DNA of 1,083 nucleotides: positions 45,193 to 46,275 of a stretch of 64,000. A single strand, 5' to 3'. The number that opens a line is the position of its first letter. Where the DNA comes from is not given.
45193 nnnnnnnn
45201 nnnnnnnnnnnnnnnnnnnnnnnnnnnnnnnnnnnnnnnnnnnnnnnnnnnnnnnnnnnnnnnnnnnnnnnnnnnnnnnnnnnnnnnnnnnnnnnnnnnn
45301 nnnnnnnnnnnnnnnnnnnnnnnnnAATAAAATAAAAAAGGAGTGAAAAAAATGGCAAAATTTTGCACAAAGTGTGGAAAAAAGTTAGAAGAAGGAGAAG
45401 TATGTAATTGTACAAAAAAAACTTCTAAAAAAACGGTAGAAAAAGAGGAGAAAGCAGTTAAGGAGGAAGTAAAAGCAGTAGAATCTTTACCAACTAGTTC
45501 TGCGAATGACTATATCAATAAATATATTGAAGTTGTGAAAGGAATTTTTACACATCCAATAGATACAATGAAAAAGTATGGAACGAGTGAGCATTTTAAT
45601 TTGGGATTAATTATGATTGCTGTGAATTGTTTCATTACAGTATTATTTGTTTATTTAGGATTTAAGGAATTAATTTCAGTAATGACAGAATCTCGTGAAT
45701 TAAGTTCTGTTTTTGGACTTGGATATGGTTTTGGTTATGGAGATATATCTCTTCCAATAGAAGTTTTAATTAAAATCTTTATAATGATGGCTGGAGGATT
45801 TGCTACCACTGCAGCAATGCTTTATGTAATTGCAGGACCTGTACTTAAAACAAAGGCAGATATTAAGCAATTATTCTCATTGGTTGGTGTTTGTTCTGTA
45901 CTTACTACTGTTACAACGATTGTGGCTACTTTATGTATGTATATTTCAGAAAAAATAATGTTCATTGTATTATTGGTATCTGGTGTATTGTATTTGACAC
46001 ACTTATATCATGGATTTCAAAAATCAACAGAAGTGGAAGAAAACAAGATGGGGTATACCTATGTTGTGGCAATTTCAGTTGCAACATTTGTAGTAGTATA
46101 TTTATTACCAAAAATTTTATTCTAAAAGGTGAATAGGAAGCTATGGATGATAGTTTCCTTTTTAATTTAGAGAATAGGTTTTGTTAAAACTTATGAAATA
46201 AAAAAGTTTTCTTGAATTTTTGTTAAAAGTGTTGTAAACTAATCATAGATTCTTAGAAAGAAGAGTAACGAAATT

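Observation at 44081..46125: Tandem genes with shared N-terminal zinc-ribbon + membrane architecture but different C-terminal domains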

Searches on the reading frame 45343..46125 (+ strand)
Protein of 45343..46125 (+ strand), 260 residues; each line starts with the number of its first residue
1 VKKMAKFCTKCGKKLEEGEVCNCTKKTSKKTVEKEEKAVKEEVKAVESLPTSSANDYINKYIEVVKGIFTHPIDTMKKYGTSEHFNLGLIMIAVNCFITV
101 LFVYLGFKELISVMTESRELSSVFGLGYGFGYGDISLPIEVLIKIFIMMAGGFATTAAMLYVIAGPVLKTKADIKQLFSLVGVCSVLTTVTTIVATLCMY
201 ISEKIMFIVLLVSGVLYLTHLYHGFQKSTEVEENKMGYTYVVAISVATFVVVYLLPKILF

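Call 3: search_protein_families(library=pfam, proteins=[window:45343-46125:+], max_evalue=1)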
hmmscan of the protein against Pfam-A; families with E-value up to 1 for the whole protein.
window:45343-46125:+ (260 aa): 7 families
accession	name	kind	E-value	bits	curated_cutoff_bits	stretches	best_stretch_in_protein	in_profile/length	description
PF04893.22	Yip1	-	8.2e-09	36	28.6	1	66-254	1-172/173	Yip1 domain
PF12575.13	Pox_EPC_I2-L1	-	0.00014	22.5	23.4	1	52-108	14-70/72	Poxvirus entry protein complex L1 and I2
PF14093.11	DUF4271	-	0.00052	20.4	29.7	1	62-229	24-174/206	Domain of unknown function (DUF4271)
PF13240.11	Zn_Ribbon_1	-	0.01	16.1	25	1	7-17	1-11/23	zinc-ribbon domain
PF11190.13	DUF2976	-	0.042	14.2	28.2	1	192-253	14-75/87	Protein of unknown function (DUF2976)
PF12773.13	DZR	-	0.13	12.8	27.3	1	3-28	10-35/45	Double zinc ribbon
PF18912.6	DZR_2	-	0.2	12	27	1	5-22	36-53/56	Double zinc ribbon domain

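Call 4: search_protein_families(library=ncbifam, proteins=[window:45343-46125:+], max_evalue=1)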
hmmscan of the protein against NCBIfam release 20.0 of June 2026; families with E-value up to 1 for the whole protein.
window:45343-46125:+ (260 aa): 3 families
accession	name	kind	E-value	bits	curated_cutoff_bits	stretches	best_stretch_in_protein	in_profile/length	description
NF007771.0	PRK10457.1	equivalog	0.052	14.1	129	1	64-106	37-79/82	hypothetical protein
NF008229.0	PRK10996.1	equivalog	0.079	12.7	125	1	6-38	23-55/141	thioredoxin TrxC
TIGR03745.1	conj_TIGR03745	hypoth_equivalog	0.39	10.6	52.5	1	192-253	31-96/105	TIGR03745 family integrating conjugative element membrane protein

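Call 10: find_homologous_proteins(query=window:45352-46125:+)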
Query window:45352-46125:+ (257 aa): 190 proteins with E <= 0.001 among 1284 candidates; the best 120 are listed.
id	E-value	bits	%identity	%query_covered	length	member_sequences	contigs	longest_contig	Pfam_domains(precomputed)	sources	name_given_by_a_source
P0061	5.8e-122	424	77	100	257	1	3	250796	PF04893.23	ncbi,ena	-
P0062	2.8e-120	418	74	100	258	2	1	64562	PF04893.23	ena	-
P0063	4.1e-118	411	71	100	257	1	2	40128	PF04893.23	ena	-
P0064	1.2e-117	410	75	100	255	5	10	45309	PF04893.23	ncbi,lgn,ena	-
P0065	1.2e-114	400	73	100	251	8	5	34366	PF04893.23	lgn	-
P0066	2.4e-113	396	72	100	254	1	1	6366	PF04893.23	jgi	-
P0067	1.5e-95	337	64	100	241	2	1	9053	PF04893.23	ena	-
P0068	1.3e-93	331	61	100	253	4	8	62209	PF04893.23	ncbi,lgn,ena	-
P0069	3.3e-92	326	62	100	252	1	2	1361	PF04893.23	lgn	-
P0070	6.9e-83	296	100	57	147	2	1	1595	PF04893.23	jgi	-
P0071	1.1e-80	289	55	100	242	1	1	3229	PF04893.23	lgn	-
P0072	3.4e-80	287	56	100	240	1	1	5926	PF04893.23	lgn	-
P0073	3.5e-78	281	54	100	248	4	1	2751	PF04893.23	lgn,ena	-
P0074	7.1e-78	280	55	100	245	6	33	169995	PF04893.23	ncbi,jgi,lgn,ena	-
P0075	4.3e-68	248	48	100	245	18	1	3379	PF04893.23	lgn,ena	-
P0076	4.0e-67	244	47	100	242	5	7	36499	PF04893.23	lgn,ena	-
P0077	1.3e-66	243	46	100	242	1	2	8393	PF04893.23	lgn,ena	-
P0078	4.4e-65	238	49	100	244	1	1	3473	PF04893.23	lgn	-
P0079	2.4e-64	235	45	100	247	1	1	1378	PF04893.23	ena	-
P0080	6.4e-64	234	49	100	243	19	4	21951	PF04893.23,PF14093.12,PF20214.5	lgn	-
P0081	1.4e-63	233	50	100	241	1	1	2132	PF04893.23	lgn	-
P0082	1.9e-63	232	50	100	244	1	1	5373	PF04893.23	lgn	-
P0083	2.1e-63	232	49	100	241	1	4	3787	PF04893.23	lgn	-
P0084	2.6e-63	232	47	100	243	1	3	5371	PF04893.23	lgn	-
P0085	5.1e-63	231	48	100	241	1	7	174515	PF04893.23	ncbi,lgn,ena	-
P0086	3.4e-62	228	48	100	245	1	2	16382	PF04893.23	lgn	-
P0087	3.4e-62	228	50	100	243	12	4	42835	PF04893.23,PF14093.12,PF20214.5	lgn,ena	-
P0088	1.0e-61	227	49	100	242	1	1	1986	PF04893.23,PF14093.12,PF20214.5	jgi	jgi:membrane protein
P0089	1.2e-61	226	47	100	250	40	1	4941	PF04893.23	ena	-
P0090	2.6e-61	225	49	100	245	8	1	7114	PF04893.23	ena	-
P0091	3.9e-61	225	52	100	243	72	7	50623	PF04893.23,PF20214.5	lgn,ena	-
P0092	1.2e-60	223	50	100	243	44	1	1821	PF04893.23,PF20214.5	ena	-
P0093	3.3e-60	222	48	100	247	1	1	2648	PF04893.23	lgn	-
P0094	5.7e-60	221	43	99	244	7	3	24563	PF04893.23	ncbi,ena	-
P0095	7.8e-59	217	43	100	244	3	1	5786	PF04893.23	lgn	-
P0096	7.5e-58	214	47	100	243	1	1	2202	PF04893.23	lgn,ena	-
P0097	1.3e-57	213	50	100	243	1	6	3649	PF04893.23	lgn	-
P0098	1.7e-57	213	49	100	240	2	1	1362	PF04893.23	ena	-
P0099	2.2e-57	212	48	100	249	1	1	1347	PF04893.23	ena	-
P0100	2.6e-57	212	49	100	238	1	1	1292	PF04893.23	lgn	-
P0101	3.7e-57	212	49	100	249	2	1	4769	PF04893.23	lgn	-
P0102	6.0e-57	211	49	100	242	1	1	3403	PF04893.23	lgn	-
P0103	1.3e-56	210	47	100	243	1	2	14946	PF04893.23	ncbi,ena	-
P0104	1.8e-56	209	47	100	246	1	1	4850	PF04893.23,PF20214.5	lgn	-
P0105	2.1e-56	209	45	99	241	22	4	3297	PF04893.23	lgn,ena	-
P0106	1.1e-55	207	47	100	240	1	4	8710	PF04893.23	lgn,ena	-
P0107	1.1e-55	207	45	100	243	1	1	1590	PF04893.23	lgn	-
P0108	1.8e-55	206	50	100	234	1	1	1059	PF04893.23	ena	-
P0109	3.0e-55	205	46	100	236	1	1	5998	PF04893.23,PF20214.5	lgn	-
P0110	1.9e-54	203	43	100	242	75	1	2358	PF04893.23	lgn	-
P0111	4.7e-54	202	47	100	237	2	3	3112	PF04893.23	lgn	-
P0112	1.0e-53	200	43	100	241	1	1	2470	PF04893.23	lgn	-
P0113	1.3e-53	200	44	100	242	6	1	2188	PF04893.23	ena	-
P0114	2.4e-53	199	40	100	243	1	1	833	PF04893.23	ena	-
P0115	2.7e-53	199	48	100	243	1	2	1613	PF04893.23,PF20214.5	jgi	-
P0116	3.0e-53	199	43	100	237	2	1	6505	PF04893.23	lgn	-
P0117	3.8e-53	199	41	100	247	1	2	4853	PF04893.23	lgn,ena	-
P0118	1.2e-52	197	44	100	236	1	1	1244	PF04893.23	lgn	-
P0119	1.3e-52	197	42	100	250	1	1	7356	PF04893.23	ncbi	-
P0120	1.3e-52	197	43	100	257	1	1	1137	PF04893.23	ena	-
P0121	1.3e-52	197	48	100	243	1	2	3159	PF04893.23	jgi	-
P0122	1.4e-52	197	46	100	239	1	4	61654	PF04893.23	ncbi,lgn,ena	-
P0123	2.2e-52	196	44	100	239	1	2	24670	PF04893.23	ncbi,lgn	-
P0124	2.0e-51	193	42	100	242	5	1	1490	PF04893.23,PF20214.5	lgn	-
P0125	2.5e-51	193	41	100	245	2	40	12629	PF04893.23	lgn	-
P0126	2.9e-51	192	42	100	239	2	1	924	PF04893.23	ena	-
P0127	3.2e-51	192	41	99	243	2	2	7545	PF04893.23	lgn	-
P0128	5.4e-51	192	43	100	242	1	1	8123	PF04893.23,PF20214.5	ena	-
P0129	6.0e-51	191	40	100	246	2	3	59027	PF04893.23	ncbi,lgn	-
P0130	6.9e-51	191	42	100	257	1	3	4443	PF04893.23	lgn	-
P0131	9.5e-51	191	41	99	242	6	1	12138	PF04893.23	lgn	-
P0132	1.3e-50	190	49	86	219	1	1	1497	PF04893.23,PF14093.12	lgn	-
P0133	1.2e-49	187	42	99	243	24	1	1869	PF04893.23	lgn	-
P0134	1.5e-49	187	43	99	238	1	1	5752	PF04893.23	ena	-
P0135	2.8e-49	186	43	100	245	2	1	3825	PF04893.23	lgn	-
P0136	3.0e-49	186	45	100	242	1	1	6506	PF04893.23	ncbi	-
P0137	4.2e-49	185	44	99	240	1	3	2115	PF04893.23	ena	-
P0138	5.2e-49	185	43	100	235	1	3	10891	PF04893.23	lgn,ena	-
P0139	6.0e-49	185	41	100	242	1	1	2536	PF04893.23,PF20214.5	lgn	-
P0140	1.4e-48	184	40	100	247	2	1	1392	PF04893.23,PF20214.5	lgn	-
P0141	1.5e-48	184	43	100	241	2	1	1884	PF04893.23,PF20214.5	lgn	-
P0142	1.6e-48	184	42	100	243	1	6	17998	PF04893.23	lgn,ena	-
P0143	2.1e-48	183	41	100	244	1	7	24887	PF04893.23,PF20214.5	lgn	-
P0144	2.6e-48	183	43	99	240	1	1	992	PF04893.23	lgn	-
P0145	3.0e-48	183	43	99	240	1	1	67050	PF04893.23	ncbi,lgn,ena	-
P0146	3.3e-48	182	39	100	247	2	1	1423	PF04893.23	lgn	-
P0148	4.0e-48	182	39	100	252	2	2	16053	PF04893.23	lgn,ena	-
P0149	8.5e-48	181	37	100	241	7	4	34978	PF04893.23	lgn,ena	-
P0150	1.0e-47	181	43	100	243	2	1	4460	PF04893.23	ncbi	-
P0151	2.0e-47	180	40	100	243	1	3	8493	PF04893.23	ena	-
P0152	6.1e-47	178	42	99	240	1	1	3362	PF04893.23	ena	-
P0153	9.8e-47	178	39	99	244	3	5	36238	PF04893.23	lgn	-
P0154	1.0e-46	178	41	100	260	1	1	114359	PF04893.23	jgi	-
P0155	1.7e-46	177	40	100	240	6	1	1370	PF04893.23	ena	-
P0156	3.2e-46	176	43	99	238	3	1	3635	PF04893.23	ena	-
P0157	6.4e-46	175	42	99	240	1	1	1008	PF04893.23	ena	-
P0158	2.0e-45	173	40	100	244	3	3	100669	PF04893.23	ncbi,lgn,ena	-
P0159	2.7e-45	173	39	100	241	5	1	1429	PF04893.23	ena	-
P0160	3.5e-45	173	42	100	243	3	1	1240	PF04893.23,PF14093.12,PF20214.5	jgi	-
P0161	5.3e-45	172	42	100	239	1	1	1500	PF04893.23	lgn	-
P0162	6.1e-45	172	42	100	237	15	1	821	PF04893.23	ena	-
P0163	7.6e-45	171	41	100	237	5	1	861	PF04893.23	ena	-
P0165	3.7e-44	169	39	100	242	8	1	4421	PF04893.23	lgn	-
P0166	4.3e-44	169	39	100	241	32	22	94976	PF04893.23,PF20214.5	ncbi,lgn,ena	-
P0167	4.4e-44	169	41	99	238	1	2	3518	PF04893.23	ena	-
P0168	1.3e-42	164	40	100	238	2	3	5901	PF04893.23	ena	-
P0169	1.4e-42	164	41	100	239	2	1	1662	PF04893.23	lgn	-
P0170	1.5e-42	164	40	100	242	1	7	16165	PF04893.23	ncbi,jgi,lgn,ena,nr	ncbi:MAG: YIP1 family protein [Firmicutes bacterium]|nr:YIP1 family protein [Bacillota bacterium]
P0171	3.7e-42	163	40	99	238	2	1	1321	PF04893.23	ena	-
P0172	4.7e-42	162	39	100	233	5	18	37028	PF04893.23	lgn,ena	-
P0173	9.0e-42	161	40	100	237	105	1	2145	PF04893.23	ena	-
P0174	9.1e-42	161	39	100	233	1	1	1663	PF04893.23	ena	-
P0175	2.1e-41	160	42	100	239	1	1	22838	PF04893.23,PF20214.5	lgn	-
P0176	1.0e-40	158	38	100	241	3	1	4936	PF04893.23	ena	-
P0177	2.4e-40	157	41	100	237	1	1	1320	PF04893.23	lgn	-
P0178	1.1e-39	155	38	100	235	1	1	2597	PF04893.23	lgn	-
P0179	2.2e-39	154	39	99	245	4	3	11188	PF04893.23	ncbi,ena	-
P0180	4.7e-39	152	36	100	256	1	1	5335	PF04893.23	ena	-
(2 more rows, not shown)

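Call 13: search_protein_families(library=pfam, proteins=[P0080], max_evalue=0.1)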
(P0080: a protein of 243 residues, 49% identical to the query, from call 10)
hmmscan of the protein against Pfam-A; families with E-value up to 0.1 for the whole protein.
P0080 (243 aa): 4 families
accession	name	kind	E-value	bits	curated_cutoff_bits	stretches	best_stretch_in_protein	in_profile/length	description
PF04893.22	Yip1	-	2.4e-09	37.7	28.6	1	52-236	1-172/173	Yip1 domain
PF14093.11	DUF4271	-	1.8e-05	25.1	29.7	1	48-206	24-168/206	Domain of unknown function (DUF4271)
PF13240.11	Zn_Ribbon_1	-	0.018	15.3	25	1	4-15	1-12/23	zinc-ribbon domain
PF12773.13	DZR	-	0.019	15.5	27.3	1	2-29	12-38/45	Double zinc ribbon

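Call 35: predict_structure(alignment_id=A2)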
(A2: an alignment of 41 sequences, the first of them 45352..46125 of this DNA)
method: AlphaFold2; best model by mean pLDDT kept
length: 257 residues; sequences in the alignment: 41
mean_pLDDT: 81.2   pTM: 0.71
mean pLDDT of the five models: 81.2, 80.8, 79.8, 79.4, 77.9
residues with pLDDT >= 90: 142; 70-90: 56; 50-70: 27; < 50: 32
segments of 3 or more residues with pLDDT < 50: 22-47, 121-125
pLDDT, mean of each block of 10 residues (from residue 1): 70 69 38 35 44 92 94 94 96 95 80 61 50 81 94 95 88 96 96 93 93 95 89 91 94 88
secondary structure, 60 per line:
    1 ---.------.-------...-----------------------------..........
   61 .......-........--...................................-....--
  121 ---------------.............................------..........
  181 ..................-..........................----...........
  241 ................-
elements in order: H51-67 H69-76 H79-113 H115-118 H136-164 H171-198 H200-225 H230-256

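Call 40: list_cluster_members(proteins=[P0001, window:45352-46125:+, P0208, P0061])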
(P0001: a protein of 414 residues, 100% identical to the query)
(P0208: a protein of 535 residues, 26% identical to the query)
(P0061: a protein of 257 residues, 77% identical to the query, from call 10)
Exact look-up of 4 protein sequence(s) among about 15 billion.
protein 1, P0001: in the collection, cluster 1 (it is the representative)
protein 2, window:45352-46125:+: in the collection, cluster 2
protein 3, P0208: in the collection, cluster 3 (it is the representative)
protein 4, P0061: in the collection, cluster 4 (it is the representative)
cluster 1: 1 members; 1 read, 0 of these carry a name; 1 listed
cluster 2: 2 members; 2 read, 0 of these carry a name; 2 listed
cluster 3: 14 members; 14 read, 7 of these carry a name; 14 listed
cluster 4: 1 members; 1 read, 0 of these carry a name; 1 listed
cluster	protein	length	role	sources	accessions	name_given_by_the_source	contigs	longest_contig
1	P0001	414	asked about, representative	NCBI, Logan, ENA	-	-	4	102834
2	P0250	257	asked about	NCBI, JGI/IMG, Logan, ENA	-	-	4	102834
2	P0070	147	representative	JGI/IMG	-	-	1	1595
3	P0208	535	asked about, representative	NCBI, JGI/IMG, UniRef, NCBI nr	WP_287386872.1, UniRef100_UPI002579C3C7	zinc ribbon domain-containing protein [Lachnospira sp.] | uncharacterized membrane protein YvbJ | zinc ribbon domain-containing protein n=1 Tax=Lachnospira sp. TaxID=2049031 ...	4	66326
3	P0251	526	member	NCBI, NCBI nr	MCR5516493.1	MAG: zinc ribbon domain-containing protein [Lachnospira sp.] | zinc ribbon domain-containing protein [Lachnospira sp.]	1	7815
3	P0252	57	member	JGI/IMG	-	hypothetical protein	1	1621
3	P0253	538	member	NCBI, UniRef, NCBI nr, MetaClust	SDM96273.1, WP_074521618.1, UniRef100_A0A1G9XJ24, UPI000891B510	zinc ribbon domain-containing protein [Lachnospira pectinoschiza] | Zinc-ribbon domain-containing protein n=1 Tax=Lachnospira pectinoschiza TaxID=28052 ... | status=active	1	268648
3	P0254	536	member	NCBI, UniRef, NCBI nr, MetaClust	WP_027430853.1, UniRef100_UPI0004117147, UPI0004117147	zinc ribbon domain-containing protein [Lachnospira multipara] | zinc ribbon domain-containing protein n=1 Tax=Lachnospira multipara TaxID=28051 ... | status=active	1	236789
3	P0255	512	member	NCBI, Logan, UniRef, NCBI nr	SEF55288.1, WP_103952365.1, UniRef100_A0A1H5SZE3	zinc ribbon domain-containing protein [Lachnospira multipara] | Zinc-ribbon domain-containing protein n=1 Tax=Lachnospira multipara TaxID=28051 ...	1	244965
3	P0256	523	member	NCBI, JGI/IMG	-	uncharacterized membrane protein YvbJ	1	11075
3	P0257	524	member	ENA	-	-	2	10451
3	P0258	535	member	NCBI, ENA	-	-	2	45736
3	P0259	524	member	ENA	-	-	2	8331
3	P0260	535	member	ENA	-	-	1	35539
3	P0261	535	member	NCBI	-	-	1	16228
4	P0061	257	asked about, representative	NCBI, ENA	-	-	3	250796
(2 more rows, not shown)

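Call 71: find_encoding_contigs(protein=P0166, flank=4000, max_places=1)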
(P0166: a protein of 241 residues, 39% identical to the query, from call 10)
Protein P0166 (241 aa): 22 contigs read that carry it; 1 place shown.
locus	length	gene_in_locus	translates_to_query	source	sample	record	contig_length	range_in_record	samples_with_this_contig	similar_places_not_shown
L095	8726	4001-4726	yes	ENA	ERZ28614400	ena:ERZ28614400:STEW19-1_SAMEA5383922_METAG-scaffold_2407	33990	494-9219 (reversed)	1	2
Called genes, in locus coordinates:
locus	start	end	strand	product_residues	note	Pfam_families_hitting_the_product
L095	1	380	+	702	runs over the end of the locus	PF03717:PBP_dimer, PF00905:Transpeptidase, PF03793:PASTA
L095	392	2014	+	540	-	PF01368:DHH (weak), PF00571:CBS (faint), PF07085:DRTGG, PF01368:DHH, PF02833:DHHA2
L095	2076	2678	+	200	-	-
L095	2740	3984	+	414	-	PF13240:Zn_Ribbon_1 (weak)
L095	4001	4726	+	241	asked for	PF20214:DUF6574 (weak), PF04893:Yip1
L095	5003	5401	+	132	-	PF09394:Inhibitor_I42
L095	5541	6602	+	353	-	PF03462:PCRF, PF00472:RF-1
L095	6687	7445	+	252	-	PF01476:LysM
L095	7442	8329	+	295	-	-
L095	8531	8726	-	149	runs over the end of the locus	PF18955:DUF5698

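Call 72: find_encoding_contigs(protein=P0154, flank=4000, max_places=1)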
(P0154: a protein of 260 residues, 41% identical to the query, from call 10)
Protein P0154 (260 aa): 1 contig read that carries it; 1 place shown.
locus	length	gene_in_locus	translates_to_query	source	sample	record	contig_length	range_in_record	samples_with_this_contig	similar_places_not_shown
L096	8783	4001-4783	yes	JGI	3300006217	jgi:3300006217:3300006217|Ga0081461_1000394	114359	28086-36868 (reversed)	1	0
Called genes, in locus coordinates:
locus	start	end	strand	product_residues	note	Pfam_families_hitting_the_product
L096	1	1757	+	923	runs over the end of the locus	PF07963:N_methyl, PF16403:Bact_surface_Ig-like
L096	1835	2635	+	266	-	PF00398:RrnaAD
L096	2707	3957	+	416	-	PF13240:Zn_Ribbon_1 (weak)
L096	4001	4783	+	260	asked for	PF04893:Yip1 (weak)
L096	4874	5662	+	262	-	PF05582:Peptidase_U57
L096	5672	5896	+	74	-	PF06257:VEG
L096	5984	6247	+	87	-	PF04026:SpoVG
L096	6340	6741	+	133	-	PF07963:N_methyl (weak)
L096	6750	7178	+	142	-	PF07963:N_methyl (weak)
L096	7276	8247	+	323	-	PF05621:TniB (faint), PF00004:AAA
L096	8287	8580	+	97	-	PF07873:YabP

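Call 73: find_encoding_contigs(protein=P0180, flank=4000, max_places=1)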
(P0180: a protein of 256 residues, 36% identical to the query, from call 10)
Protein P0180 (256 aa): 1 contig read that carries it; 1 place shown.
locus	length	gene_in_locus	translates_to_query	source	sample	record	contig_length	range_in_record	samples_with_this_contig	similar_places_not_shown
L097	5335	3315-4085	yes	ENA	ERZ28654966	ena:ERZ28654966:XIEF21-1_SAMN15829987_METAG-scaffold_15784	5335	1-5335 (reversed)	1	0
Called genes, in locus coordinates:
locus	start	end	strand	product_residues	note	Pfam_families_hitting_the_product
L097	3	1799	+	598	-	?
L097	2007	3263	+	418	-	-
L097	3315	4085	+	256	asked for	PF04893:Yip1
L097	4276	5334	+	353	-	?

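Call 74: search_protein_families(library=padloc, proteins=[window:45352-46125:+], max_evalue=0.01)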
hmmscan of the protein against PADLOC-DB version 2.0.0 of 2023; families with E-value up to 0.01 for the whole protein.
window:45352-46125:+ (257 aa): 0 families

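Call 75: search_solved_structures(query=A2, max_evalue=1)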
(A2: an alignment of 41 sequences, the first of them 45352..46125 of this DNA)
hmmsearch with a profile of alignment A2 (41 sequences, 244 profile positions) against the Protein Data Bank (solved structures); distinct sequences matched with E-value up to 1: 1.
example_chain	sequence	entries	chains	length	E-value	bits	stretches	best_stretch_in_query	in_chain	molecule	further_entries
2l1a_A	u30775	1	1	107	0.33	14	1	27-78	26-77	Formin-C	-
